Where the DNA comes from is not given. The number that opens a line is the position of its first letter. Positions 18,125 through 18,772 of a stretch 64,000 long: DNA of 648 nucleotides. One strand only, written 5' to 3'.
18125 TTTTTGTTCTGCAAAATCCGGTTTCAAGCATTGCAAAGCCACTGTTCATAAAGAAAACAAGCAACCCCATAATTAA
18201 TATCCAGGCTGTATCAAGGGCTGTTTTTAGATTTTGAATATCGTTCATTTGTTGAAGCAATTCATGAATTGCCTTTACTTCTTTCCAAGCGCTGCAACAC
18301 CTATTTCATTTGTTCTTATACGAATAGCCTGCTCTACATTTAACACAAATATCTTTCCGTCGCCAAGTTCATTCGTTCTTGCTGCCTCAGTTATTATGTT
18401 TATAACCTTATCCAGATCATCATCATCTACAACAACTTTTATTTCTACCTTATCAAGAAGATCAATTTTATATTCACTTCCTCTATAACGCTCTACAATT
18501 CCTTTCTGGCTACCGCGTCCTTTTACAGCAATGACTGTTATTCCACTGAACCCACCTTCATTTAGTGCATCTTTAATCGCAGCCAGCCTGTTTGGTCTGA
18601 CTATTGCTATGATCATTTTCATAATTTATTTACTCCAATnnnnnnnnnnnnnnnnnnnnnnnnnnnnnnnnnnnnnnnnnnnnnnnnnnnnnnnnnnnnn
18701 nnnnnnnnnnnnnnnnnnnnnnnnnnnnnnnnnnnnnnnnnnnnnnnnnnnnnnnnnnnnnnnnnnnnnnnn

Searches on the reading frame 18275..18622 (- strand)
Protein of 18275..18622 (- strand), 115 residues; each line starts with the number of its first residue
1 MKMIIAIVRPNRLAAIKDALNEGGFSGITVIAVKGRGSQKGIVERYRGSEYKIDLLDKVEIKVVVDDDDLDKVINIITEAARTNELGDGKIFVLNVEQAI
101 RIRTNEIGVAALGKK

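Call 5: search_protein_families(library=pfam, proteins=[window:18275-18622:-], max_evalue=0.01)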
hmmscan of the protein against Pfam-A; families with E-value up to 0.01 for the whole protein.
window:18275-18622:- (115 aa): 3 families
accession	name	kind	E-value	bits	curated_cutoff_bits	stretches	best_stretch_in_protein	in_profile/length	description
PF00543.27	P-II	-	3e-29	101.8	25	1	1-106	1-102/102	Nitrogen regulatory protein P-II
PF06153.16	CdAMP_rec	-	0.00014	22.5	27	0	1-35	1-34/109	Cyclic-di-AMP receptor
PF10126.14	Nit_Regul_Hom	-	0.009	16.4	23.8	0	58-80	2-24/107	Uncharacterized protein, homolog of nitrogen regulatory protein PII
